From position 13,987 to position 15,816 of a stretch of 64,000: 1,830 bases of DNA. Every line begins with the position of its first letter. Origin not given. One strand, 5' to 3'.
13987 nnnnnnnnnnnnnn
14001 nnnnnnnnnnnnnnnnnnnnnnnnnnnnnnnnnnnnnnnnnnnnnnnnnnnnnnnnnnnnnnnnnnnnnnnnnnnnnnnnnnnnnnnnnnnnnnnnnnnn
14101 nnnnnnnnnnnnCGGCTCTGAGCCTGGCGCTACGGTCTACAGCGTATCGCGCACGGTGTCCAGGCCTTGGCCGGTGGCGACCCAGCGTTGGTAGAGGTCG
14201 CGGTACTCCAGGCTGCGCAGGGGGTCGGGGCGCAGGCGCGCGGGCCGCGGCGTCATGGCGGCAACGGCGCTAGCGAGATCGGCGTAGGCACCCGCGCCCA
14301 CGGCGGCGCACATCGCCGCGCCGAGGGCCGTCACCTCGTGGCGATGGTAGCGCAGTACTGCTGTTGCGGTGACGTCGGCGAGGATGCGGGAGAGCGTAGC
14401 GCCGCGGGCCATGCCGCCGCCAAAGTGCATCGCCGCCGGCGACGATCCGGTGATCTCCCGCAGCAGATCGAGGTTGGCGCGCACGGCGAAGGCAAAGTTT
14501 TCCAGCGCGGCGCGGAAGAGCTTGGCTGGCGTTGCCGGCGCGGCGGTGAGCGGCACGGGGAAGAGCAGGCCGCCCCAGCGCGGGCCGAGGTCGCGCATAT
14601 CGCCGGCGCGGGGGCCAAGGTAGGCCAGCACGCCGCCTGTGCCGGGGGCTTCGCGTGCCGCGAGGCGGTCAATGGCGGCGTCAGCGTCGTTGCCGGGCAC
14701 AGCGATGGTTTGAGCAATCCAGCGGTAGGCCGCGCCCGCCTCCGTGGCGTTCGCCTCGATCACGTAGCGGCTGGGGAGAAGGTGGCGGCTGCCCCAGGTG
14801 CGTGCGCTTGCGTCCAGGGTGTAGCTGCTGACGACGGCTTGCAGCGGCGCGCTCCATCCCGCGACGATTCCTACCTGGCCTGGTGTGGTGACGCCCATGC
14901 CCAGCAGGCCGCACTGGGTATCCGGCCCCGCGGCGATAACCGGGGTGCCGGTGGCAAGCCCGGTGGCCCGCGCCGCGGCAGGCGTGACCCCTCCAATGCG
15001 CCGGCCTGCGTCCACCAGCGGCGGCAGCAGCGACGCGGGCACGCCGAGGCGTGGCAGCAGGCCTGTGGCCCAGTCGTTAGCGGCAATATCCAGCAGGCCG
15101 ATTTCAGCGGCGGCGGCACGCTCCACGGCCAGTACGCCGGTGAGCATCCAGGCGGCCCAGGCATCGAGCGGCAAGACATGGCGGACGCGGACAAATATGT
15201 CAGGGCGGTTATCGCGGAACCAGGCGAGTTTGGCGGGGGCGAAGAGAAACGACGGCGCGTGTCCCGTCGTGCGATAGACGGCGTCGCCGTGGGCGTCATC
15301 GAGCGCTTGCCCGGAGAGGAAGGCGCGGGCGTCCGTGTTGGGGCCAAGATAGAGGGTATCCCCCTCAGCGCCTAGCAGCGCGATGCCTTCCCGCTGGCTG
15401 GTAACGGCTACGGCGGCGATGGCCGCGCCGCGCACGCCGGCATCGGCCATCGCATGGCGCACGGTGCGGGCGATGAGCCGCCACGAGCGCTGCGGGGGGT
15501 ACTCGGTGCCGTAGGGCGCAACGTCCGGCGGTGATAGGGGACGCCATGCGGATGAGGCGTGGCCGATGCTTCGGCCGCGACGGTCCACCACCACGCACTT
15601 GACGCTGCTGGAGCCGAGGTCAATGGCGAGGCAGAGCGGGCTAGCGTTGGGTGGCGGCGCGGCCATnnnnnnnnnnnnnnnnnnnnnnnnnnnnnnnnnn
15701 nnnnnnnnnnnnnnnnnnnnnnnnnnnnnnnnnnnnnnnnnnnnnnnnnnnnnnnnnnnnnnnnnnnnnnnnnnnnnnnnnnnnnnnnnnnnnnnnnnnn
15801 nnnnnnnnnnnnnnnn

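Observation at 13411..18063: hpnC-hpnD-hpnE translationally coupled to a dehydrogenase / FGGY kinase / class-II aldolase trio not in the canonical hpn set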

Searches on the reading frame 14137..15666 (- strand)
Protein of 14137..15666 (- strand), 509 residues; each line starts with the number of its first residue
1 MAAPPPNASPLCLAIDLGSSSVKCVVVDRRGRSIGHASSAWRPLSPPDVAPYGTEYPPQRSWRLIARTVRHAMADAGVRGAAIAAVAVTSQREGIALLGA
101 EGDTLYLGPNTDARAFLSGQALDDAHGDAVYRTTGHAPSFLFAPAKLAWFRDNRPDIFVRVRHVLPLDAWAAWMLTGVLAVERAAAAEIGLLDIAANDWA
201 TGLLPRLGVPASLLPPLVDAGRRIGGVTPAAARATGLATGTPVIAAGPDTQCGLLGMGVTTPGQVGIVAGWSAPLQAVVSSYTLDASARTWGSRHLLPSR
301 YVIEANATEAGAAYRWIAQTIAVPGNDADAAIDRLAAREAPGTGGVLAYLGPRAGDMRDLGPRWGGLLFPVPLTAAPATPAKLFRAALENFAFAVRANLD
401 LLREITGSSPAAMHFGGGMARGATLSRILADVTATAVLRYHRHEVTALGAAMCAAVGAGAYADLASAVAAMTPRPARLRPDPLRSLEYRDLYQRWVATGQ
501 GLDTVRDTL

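Call 4: search_protein_families(library=pfam, proteins=[window:14137-15666:-])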
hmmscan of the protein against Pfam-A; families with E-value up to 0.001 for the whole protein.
window:14137-15666:- (509 aa): 2 families
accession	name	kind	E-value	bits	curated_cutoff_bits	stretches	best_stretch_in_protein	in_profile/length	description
PF00370.27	FGGY_N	-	5.9e-38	131.3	28.8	1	12-256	2-245/245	FGGY family of carbohydrate kinases, N-terminal domain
PF02782.22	FGGY_C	-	1.4e-14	54.8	27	1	297-457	34-197/198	FGGY family of carbohydrate kinases, C-terminal domain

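Call 5: search_protein_families(library=ncbifam, proteins=[window:14137-15666:-])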
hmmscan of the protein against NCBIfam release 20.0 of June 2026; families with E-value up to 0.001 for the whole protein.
window:14137-15666:- (509 aa): 12 families
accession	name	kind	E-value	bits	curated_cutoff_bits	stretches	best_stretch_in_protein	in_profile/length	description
NF008187.0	PRK10939.1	equivalog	6.4e-76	256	528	1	12-498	6-499/521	autoinducer-2 kinase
TIGR01312.1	XylB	equivalog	2.7e-56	191.1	380.25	1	14-496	2-477/481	xylulokinase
TIGR01311.1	glycerol_kin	equivalog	9.9e-37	126.4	590.35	1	11-481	2-473/496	glycerol kinase GlpK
TIGR02628.1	fuculo_kin_coli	equivalog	5.9e-31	107.9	470.9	2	15-261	6-251/465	L-fuculokinase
NF000756.0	PRK00047.1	subfamily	3.5e-29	101.4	498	1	12-466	7-460/502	glycerol kinase GlpK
NF011601.0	PRK15027.1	equivalog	1.6e-28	99.4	912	1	13-489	3-466/484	xylulokinase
TIGR01314.1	gntK_FGGY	equivalog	3.2e-28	98.5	648.55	1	13-495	3-486/505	gluconokinase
NF003154.0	PRK04123.1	equivalog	2e-25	89.6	428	2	379-498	413-533/554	ribulokinase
TIGR01234.1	L-ribulokinase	equivalog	7.8e-18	64.5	583.25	1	121-496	136-524/536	ribulokinase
TIGR02627.1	rhamnulo_kin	equivalog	3.9e-13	48.8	527.95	1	127-231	114-213/454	rhamnulokinase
TIGR01315.1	5C_CHO_kinase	subfamily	2.4e-12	46.4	408.7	1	13-257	3-263/541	FGGY family pentulose kinase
NF007925.0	PRK10640.1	equivalog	4.8e-11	41.7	639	1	68-230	59-223/489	rhamnulokinase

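Call 8: find_homologous_proteins(query=window:14137-15666:-, max_evalue=1e-30)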
Query window:14137-15666:- (509 aa): 341 proteins with E <= 1e-30 among 8000 candidates; the best 120 are listed.
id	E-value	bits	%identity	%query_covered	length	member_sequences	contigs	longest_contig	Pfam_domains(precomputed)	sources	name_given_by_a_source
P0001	0.0e+0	1112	100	100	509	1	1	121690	PF00370.28,PF02782.23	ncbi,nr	ncbi:MAG: hypothetical protein EXR49_00325 [Dehalococcoidia bacterium]|nr:hypothetical protein [Deha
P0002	1.2e-286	969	88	100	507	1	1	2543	PF00370.28,PF02782.23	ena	-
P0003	5.0e-265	898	81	100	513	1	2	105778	PF00370.28,PF02782.23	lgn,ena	-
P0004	1.0e-188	646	60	99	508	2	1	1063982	PF00370.28,PF02782.23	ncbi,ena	-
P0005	1.5e-183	629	60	98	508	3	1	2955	PF00370.28,PF02782.23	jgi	jgi:autoinducer 2 (AI-2) kinase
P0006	1.4e-182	626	58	98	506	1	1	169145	PF00370.28,PF02782.23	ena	-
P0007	1.2e-180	620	58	98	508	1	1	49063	PF00370.28,PF02782.23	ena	-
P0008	1.8e-177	609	57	98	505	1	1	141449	PF00370.28,PF02782.23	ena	-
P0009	2.3e-171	589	56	96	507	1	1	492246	PF00370.28,PF02782.23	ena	-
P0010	8.0e-170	584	55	98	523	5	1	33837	PF00370.28,PF02782.23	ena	-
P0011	6.5e-169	581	55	99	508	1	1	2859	PF00370.28,PF02782.23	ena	-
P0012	1.2e-164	567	54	99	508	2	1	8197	PF01869.27,PF00370.28,PF02782.23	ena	-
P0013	1.8e-163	563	54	98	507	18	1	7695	PF00370.28,PF02782.23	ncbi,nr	ncbi:MAG: FGGY-family carbohydrate kinase [Chloroflexi bacterium]|nr:FGGY-family carbohydrate kinase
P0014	4.3e-158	545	54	98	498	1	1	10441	PF00370.28,PF02782.23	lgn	-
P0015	1.9e-156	540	53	98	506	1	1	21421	PF00370.28,PF02782.23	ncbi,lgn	-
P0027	9.6e-130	452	45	97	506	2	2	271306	PF00370.28,PF02782.23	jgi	jgi:sugar (pentulose or hexulose) kinase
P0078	1.3e-120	422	45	99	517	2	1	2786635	PF00370.28,PF02782.23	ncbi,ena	-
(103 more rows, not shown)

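Call 10: find_encoding_contigs(protein=P0003, flank=10000, max_places=2)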
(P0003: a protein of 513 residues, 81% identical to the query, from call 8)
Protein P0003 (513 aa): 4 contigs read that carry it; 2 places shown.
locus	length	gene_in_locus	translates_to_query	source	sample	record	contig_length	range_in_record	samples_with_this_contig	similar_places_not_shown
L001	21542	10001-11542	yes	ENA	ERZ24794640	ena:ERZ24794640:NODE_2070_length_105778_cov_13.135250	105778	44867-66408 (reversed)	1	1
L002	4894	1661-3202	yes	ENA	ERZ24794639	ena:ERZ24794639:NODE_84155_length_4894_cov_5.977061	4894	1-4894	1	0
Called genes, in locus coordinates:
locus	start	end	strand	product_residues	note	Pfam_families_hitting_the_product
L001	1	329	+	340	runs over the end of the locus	PF04055:Radical_SAM, PF11946:DUF3463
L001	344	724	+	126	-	-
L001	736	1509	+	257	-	PF01048:PNP_UDP_1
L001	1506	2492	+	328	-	PF01073:3Beta_HSD, PF01370:Epimerase, PF02719:Polysacc_synt_2 (weak), PF04321:RmlD_sub_bind, PF05368:NmrA, PF13460:NAD_binding_10, PF16363:GDP_Man_Dehyd, PF07993:NAD_binding_4, +1 more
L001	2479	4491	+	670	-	PF13249:SQHop_cyclase_N, PF00432:Prenyltrans (faint), PF07678:TED_complement (faint), PF13243:SQHop_cyclase_C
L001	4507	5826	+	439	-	PF04551:GcpE, PF26540:GcpE_C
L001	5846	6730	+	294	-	PF00494:SQS_PSY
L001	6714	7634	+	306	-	PF00494:SQS_PSY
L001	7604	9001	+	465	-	PF00070:Pyr_redox (faint), PF00890:FAD_binding_2 (weak), PF01134:GIDA (faint), PF01266:DAO, PF07992:Pyr_redox_2 (faint), PF12831:FAD_oxidored, PF01593:Amino_oxidase, PF13450:NAD_binding_8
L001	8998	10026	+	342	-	PF00389:2-Hacid_dh, PF02826:2-Hacid_dh_C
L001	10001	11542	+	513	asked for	PF00370:FGGY_N, PF02782:FGGY_C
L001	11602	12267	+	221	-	PF00596:Aldolase_II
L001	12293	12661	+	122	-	PF25653:HMG-CoA_red_N, PF19906:CGDB (weak)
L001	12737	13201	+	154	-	PF00578:AhpC-TSA, PF08534:Redoxin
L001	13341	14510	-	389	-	PF02771:Acyl-CoA_dh_N, PF02770:Acyl-CoA_dh_M, PF00441:Acyl-CoA_dh_1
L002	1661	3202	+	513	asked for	PF00370:FGGY_N, PF02782:FGGY_C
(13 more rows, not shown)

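Call 11: find_encoding_contigs(protein=P0004, flank=10000, max_places=2)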
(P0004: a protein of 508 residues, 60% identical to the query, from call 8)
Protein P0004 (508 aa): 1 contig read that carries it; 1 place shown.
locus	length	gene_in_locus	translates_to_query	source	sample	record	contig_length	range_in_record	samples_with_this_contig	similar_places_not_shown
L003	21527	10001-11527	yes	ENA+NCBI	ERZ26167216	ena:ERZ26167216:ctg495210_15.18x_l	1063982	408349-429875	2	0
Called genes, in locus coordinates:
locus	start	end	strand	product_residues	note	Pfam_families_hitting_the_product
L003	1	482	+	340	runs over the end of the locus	PF04055:Radical_SAM, PF11946:DUF3463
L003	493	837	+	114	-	-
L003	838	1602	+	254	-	PF01048:PNP_UDP_1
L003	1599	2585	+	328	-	PF01073:3Beta_HSD, PF01370:Epimerase, PF02719:Polysacc_synt_2 (weak), PF04321:RmlD_sub_bind, PF05368:NmrA, PF07993:NAD_binding_4, PF13460:NAD_binding_10, PF16363:GDP_Man_Dehyd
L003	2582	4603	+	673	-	PF09492:Pec_lyase (faint), PF13249:SQHop_cyclase_N, PF13243:SQHop_cyclase_C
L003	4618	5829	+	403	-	PF04551:GcpE, PF26540:GcpE_C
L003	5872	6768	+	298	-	PF00494:SQS_PSY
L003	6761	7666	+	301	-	PF00494:SQS_PSY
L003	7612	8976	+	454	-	PF00070:Pyr_redox (faint), PF00890:FAD_binding_2, PF01134:GIDA (faint), PF01266:DAO, PF01494:FAD_binding_3 (faint), PF12831:FAD_oxidored, PF01593:Amino_oxidase, PF13450:NAD_binding_8, +3 more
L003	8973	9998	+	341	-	PF00389:2-Hacid_dh, PF02826:2-Hacid_dh_C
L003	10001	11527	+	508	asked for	PF00370:FGGY_N, PF02782:FGGY_C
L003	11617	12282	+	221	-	PF00596:Aldolase_II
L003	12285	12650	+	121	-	PF19906:CGDB (weak), PF25653:HMG-CoA_red_N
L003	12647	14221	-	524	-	PF02538:Hydantoinase_B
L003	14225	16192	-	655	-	PF05378:Hydant_A_N, PF01968:Hydantoinase_A, PF19278:Hydant_A_C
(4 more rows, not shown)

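Call 12: find_encoding_contigs(protein=P0009, flank=10000, max_places=1)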
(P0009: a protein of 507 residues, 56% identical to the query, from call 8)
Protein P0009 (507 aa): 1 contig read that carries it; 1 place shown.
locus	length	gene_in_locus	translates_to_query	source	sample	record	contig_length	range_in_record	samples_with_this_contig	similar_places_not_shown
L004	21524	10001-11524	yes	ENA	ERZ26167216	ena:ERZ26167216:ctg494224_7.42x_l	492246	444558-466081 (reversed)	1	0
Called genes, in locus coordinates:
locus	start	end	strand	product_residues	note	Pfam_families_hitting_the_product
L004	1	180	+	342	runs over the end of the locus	PF00348:polyprenyl_synt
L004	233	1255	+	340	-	PF04055:Radical_SAM, PF11946:DUF3463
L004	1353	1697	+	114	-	-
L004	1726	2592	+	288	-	PF01048:PNP_UDP_1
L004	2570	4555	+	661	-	PF00432:Prenyltrans (faint), PF13249:SQHop_cyclase_N, PF13243:SQHop_cyclase_C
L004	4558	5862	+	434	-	PF04551:GcpE, PF26540:GcpE_C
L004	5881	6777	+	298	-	PF00494:SQS_PSY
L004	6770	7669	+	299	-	PF00494:SQS_PSY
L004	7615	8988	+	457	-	PF00070:Pyr_redox (weak), PF00890:FAD_binding_2 (weak), PF01134:GIDA (faint), PF01266:DAO, PF07992:Pyr_redox_2 (weak), PF12831:FAD_oxidored (weak), PF01593:Amino_oxidase, PF13450:NAD_binding_8, +1 more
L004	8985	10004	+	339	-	PF00389:2-Hacid_dh, PF02826:2-Hacid_dh_C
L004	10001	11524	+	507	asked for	PF00370:FGGY_N, PF02782:FGGY_C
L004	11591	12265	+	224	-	PF00596:Aldolase_II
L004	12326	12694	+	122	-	PF25653:HMG-CoA_red_N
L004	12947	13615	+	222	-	-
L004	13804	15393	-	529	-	PF02538:Hydantoinase_B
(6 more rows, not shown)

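Call 13: find_encoding_contigs(protein=P0027, flank=10000, max_places=1)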
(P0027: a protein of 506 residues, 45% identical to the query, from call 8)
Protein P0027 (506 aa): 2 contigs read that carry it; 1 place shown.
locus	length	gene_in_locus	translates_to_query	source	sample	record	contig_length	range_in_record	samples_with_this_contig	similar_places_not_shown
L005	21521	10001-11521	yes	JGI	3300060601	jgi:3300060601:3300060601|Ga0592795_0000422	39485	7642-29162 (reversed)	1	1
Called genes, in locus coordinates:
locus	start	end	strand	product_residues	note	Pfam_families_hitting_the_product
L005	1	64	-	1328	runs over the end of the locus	PF07705:CARDB (faint), PF01839:FG-GAP (weak), PF13517:FG-GAP_3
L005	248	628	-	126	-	PF00072:Response_reg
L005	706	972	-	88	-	-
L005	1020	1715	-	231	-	PF00072:Response_reg, PF00486:Trans_reg_C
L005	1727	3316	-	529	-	PF08448:PAS_4 (weak), PF00512:HisKA, PF02518:HATPase_c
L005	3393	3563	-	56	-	-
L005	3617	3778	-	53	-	-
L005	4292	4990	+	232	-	PF01557:FAA_hydrolase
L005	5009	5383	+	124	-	PF03091:CutA1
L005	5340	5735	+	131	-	PF04126:Cyclophil_like, PF18050:Cyclophil_like2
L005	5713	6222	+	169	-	PF00881:Nitroreductase, PF14512:TM1586_NiRdase (weak)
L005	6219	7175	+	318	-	PF04055:Radical_SAM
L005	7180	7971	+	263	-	PF02146:SIR2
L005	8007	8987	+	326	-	PF04015:DUF362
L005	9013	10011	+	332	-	PF00389:2-Hacid_dh, PF02826:2-Hacid_dh_C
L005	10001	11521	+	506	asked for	PF00370:FGGY_N, PF02782:FGGY_C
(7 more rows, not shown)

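Call 14: find_encoding_contigs(protein=P0078, flank=10000, max_places=1)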
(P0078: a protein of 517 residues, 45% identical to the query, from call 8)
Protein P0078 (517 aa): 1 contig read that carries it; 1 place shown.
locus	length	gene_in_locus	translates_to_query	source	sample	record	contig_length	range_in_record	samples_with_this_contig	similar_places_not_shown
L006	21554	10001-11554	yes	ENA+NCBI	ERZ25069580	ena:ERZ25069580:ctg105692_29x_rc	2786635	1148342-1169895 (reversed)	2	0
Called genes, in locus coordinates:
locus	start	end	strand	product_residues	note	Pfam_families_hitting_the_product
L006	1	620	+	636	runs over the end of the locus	PF13292:DXP_synthase_N, PF00456:Transketolase_N (faint), PF02779:Transket_pyr, PF02780:Transketolase_C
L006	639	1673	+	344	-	PF00348:polyprenyl_synt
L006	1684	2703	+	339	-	PF04055:Radical_SAM, PF11946:DUF3463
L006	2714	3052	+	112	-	-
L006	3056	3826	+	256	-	PF01048:PNP_UDP_1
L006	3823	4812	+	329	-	PF01073:3Beta_HSD, PF01370:Epimerase, PF02719:Polysacc_synt_2 (faint), PF05368:NmrA, PF07993:NAD_binding_4 (weak), PF13460:NAD_binding_10, PF16363:GDP_Man_Dehyd, PF07993:NAD_binding_4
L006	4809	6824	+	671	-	PF00432:Prenyltrans (faint), PF09492:Pec_lyase (faint), PF13249:SQHop_cyclase_N, PF07678:TED_complement (faint), PF13243:SQHop_cyclase_C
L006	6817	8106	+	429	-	PF04551:GcpE, PF26540:GcpE_C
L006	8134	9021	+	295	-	PF00494:SQS_PSY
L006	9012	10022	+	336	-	PF00389:2-Hacid_dh, PF02826:2-Hacid_dh_C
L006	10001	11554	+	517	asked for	PF00370:FGGY_N, PF02782:FGGY_C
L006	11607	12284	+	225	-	PF00596:Aldolase_II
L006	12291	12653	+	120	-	PF19906:CGDB (weak), PF25653:HMG-CoA_red_N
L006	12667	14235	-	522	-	PF02538:Hydantoinase_B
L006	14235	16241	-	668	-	PF05378:Hydant_A_N, PF01968:Hydantoinase_A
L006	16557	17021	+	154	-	PF00578:AhpC-TSA, PF08534:Redoxin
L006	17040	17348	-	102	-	PF08734:GYD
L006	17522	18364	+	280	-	PF01261:AP_endonuc_2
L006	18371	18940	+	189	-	PF00226:DnaJ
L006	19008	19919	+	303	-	PF12146:Hydrolase_4, PF00561:Abhydrolase_1, PF12697:Abhydrolase_6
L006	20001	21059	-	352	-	PF02163:Peptidase_M50, PF00595:PDZ, PF13180:PDZ_2, PF17820:PDZ_6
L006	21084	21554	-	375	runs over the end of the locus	PF02670:DXP_reductoisom, PF08436:DXP_redisom_C, PF13288:DXPR_C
